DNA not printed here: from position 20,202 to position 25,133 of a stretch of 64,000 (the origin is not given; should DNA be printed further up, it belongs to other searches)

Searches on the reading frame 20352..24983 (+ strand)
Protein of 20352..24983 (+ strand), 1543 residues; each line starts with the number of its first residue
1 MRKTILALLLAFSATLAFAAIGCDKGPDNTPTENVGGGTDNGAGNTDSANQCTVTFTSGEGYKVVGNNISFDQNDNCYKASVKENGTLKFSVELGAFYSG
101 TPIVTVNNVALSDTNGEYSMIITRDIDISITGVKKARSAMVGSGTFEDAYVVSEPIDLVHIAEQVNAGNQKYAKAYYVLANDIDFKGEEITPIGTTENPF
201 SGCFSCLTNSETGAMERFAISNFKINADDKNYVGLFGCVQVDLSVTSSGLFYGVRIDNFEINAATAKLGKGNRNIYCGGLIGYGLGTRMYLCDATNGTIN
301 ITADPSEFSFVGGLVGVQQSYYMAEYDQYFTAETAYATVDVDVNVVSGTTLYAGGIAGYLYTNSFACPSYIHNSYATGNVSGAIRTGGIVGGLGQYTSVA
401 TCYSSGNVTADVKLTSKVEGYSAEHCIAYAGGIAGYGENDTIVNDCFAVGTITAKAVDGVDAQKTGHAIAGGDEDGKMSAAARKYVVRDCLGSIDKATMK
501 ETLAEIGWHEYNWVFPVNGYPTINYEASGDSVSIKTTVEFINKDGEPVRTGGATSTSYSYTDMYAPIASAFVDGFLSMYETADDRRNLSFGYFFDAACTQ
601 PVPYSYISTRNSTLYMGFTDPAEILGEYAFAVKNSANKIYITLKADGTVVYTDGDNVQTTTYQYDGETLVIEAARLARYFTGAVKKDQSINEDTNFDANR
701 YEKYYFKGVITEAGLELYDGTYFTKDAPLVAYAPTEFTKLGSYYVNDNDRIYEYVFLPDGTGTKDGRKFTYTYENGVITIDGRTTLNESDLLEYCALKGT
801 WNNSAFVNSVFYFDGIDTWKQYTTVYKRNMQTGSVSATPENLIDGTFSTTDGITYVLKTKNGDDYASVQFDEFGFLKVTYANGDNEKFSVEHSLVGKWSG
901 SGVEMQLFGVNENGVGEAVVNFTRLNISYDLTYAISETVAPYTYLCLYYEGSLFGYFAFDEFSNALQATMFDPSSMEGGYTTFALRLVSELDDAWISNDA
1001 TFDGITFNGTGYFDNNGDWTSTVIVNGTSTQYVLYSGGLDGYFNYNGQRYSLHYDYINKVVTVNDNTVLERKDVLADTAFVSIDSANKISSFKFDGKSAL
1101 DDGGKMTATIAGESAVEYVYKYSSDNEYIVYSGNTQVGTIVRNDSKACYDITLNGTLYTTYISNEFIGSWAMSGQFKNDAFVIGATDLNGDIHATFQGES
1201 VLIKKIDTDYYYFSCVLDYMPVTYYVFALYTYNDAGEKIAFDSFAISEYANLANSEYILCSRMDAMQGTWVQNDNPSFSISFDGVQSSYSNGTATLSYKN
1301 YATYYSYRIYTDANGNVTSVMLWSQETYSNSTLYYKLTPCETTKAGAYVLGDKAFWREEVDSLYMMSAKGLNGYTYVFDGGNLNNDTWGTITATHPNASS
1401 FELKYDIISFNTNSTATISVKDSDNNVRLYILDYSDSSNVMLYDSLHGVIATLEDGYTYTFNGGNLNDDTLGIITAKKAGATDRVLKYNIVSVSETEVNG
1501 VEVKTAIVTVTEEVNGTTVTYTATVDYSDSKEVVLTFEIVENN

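Call 65: search_protein_families(library=pfam, proteins=[window:20352-24983:+], max_evalue=0.00001)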
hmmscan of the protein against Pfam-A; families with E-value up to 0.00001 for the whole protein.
window:20352-24983:+ (1543 aa): 1 family
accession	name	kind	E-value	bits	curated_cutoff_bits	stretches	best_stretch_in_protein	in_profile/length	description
PF07581.17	Glug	-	2.5e-07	31.1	20.5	0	382-409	1-28/28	The GLUG motif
